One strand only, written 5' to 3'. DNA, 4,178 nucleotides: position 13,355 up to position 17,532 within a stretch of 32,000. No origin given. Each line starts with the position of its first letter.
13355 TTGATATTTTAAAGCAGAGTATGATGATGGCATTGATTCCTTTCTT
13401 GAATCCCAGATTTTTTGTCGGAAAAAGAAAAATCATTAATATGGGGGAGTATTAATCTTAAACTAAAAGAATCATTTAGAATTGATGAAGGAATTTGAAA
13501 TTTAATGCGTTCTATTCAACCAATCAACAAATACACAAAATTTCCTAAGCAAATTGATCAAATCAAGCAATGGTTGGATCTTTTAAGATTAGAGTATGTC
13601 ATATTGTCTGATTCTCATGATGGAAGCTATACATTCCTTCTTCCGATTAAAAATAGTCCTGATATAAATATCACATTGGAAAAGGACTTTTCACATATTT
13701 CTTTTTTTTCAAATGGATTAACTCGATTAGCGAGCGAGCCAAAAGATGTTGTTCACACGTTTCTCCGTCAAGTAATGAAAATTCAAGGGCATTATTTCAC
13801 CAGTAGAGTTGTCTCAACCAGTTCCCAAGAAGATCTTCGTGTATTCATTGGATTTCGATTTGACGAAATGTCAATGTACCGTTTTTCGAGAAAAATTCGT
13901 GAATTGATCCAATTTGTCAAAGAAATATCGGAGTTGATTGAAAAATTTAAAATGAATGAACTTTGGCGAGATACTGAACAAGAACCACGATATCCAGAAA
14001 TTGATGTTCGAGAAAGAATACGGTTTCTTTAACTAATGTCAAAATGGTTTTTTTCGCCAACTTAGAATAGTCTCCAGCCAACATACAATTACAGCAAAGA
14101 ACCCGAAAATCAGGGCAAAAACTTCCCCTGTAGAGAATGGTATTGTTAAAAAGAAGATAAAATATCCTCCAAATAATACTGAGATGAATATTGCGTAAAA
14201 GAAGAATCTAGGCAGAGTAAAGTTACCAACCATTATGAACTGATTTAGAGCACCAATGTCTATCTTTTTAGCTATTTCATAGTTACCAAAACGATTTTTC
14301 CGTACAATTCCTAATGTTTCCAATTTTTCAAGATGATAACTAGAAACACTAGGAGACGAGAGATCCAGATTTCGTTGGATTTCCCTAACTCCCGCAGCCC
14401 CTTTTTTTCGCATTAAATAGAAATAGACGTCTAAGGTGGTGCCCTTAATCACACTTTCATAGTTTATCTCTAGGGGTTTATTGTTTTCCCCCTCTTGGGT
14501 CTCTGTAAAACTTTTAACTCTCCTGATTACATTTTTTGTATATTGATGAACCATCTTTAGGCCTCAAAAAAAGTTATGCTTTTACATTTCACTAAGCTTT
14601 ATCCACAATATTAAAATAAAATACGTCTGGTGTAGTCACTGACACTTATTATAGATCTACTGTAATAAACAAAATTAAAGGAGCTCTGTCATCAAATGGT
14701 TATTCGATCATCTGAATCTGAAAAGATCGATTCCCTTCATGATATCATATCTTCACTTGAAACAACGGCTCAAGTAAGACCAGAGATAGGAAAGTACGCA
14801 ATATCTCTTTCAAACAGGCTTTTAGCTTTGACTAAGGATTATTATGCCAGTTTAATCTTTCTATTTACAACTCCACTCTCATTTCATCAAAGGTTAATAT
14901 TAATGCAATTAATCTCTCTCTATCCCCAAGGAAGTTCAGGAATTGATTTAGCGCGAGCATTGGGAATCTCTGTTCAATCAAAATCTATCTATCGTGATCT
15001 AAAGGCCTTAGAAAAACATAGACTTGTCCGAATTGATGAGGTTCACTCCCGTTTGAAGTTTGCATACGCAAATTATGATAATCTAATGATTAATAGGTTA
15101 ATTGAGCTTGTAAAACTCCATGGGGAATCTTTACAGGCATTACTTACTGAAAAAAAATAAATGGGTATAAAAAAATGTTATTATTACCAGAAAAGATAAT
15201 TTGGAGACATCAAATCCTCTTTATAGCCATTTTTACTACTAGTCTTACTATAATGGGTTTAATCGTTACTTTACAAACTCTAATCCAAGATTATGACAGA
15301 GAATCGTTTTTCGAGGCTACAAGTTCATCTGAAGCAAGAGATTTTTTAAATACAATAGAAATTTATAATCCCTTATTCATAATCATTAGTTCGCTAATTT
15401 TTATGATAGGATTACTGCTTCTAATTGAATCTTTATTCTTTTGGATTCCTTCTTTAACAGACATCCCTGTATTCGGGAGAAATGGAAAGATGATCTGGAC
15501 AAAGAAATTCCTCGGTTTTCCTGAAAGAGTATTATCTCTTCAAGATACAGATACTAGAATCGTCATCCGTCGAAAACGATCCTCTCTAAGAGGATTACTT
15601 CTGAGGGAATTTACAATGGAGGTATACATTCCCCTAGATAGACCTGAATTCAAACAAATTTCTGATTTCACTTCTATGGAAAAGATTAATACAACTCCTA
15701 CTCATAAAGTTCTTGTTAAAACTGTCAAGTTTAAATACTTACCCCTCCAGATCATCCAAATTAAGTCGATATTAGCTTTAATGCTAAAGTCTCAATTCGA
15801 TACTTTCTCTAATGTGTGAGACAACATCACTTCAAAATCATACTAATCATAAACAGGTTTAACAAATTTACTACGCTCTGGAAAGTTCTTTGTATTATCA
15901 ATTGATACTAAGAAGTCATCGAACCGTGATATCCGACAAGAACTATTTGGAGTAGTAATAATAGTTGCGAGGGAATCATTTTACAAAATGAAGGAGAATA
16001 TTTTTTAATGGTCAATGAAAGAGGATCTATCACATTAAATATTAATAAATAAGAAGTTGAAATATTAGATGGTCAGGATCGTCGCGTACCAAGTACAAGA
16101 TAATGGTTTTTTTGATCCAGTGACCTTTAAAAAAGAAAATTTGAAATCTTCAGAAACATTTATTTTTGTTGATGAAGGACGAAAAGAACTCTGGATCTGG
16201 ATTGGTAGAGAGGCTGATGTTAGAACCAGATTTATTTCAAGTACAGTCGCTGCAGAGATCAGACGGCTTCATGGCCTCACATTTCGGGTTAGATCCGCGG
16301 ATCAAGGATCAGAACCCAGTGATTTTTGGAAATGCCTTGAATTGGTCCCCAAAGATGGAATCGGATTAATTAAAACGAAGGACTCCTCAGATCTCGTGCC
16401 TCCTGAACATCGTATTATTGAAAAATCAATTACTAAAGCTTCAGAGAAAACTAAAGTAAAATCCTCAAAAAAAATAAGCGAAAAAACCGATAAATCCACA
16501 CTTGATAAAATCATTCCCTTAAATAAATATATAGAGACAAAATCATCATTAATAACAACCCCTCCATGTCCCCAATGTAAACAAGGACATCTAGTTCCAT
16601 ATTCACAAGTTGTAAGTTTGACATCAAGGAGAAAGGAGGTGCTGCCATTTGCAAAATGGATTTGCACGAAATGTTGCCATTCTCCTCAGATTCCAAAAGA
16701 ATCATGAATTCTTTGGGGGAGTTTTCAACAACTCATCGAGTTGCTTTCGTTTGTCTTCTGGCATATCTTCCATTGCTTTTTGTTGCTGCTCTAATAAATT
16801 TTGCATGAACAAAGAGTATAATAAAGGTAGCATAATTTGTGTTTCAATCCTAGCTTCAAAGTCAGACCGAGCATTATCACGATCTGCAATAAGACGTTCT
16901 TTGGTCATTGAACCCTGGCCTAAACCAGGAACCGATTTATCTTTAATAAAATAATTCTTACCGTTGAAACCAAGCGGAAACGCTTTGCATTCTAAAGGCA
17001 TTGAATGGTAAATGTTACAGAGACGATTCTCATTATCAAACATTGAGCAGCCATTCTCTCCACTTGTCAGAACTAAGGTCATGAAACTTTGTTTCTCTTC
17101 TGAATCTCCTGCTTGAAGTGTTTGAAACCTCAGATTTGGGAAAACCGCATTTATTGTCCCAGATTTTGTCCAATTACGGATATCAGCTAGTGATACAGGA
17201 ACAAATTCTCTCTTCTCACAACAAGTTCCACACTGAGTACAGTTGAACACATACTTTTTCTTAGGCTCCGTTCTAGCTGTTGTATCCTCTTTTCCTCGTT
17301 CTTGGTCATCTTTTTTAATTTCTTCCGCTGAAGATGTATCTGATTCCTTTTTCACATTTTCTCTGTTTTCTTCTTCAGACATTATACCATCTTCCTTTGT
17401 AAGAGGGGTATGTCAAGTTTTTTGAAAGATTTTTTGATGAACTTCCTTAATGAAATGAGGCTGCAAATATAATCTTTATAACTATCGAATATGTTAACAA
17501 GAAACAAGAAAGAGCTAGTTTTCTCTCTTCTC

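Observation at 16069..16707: Gelsolin domain fused to a zinc ribbon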

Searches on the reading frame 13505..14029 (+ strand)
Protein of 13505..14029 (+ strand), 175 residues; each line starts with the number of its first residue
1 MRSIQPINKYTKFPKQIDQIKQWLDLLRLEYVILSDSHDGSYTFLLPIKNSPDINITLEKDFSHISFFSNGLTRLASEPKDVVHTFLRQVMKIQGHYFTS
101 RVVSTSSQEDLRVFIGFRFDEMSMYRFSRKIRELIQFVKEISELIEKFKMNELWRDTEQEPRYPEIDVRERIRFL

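Call 51: search_protein_families(library=pfam, proteins=[window:13505-14029:+], max_evalue=0.01)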
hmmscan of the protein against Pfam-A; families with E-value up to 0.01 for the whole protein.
window:13505-14029:+ (175 aa): 1 family
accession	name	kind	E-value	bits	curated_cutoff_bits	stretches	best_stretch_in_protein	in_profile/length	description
PF19584.4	MCAfunc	-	0.0029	17.8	35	0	9-48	40-79/143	MCAfunc domain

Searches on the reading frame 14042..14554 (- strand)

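Call 51: search_protein_families(library=pfam, proteins=[window:14042-14554:-], max_evalue=0.01)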
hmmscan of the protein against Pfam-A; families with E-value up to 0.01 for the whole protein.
window:14042-14554:- (171 aa): 5 families
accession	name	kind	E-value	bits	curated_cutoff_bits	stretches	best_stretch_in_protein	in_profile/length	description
PF01978.25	TrmB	-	0.00021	21.5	25.6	1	41-92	11-59/68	Sugar-specific transcriptional regulator TrmB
PF01726.22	LexA_DNA_bind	-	0.00048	20.3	23.7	1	55-86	27-58/65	LexA DNA binding domain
PF01022.26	HTH_5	-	0.00052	20.3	22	1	48-86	11-47/47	Bacterial regulatory protein, arsR family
PF09339.16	HTH_IclR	-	0.0026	18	22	1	46-87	11-51/52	IclR helix-turn-helix domain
PF12840.13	HTH_20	-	0.0042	17.5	27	1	41-85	7-49/51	Helix-turn-helix domain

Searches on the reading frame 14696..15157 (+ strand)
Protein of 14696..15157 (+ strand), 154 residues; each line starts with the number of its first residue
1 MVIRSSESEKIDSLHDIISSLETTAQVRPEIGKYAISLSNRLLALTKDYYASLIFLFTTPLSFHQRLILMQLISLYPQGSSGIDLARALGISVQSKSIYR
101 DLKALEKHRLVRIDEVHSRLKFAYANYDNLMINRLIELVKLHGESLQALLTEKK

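Call 51: search_protein_families(library=pfam, proteins=[window:14696-15157:+], max_evalue=0.01)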
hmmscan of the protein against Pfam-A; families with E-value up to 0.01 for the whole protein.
window:14696-15157:+ (154 aa): 2 families
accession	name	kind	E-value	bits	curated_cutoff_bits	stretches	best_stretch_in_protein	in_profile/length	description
PF08279.18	HTH_11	-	0.0026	18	25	1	65-114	2-47/55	HTH domain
PF25212.1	HVO_A0114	-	0.0059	16.8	27.6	0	84-129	41-83/84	HVO_A0114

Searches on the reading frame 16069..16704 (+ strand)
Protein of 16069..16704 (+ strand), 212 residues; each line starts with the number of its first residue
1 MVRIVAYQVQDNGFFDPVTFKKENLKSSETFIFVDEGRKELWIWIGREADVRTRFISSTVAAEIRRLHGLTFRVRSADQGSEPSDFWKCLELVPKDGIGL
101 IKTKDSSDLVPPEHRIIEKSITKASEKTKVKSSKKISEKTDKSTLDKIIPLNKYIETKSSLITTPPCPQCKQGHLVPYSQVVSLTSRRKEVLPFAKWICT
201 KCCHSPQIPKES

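Call 4: search_protein_families(library=pfam, proteins=[window:16069-16704:+], max_evalue=10)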
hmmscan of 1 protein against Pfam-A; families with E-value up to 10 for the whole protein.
window:16069-16704:+ (212 aa): 3 families
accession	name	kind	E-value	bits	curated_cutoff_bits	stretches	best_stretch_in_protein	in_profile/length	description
PF15684.10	AROS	-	0.0097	16.9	27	1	102-146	10-55/129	Active regulator of SIRT1, or 40S ribosomal protein S19-binding 1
PF00626.27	Gelsolin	-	0.029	14.7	21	1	16-87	6-76/76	Gelsolin repeat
PF12511.13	DUF3716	-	0.062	13.7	22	1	165-204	13-49/59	Protein of unknown function (DUF3716)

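Call 5: search_protein_families(library=ncbifam, proteins=[window:16069-16704:+], max_evalue=10)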
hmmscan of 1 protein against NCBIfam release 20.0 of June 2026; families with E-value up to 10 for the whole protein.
window:16069-16704:+ (212 aa): 1 family
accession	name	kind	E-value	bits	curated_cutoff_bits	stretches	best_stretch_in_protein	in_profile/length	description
TIGR01384.1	TFS_arch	equivalog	0.13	13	64.75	1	126-204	26-95/101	transcription factor S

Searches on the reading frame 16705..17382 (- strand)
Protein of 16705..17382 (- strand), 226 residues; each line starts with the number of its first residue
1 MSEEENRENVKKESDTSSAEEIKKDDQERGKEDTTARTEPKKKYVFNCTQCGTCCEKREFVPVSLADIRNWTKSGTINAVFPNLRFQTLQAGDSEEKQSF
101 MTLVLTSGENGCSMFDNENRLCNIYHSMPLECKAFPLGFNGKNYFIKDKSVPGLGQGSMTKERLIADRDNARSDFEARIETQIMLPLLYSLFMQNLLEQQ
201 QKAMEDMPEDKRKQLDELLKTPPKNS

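Call 51: search_protein_families(library=pfam, proteins=[window:16705-17382:-], max_evalue=0.01)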
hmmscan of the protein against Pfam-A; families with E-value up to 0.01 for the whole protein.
window:16705-17382:- (226 aa): 1 family
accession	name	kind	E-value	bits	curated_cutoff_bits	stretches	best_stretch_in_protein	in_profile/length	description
PF03692.20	CxxCxxCC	-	5.8e-09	37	23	1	47-138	1-72/85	Putative zinc- or iron-chelating domain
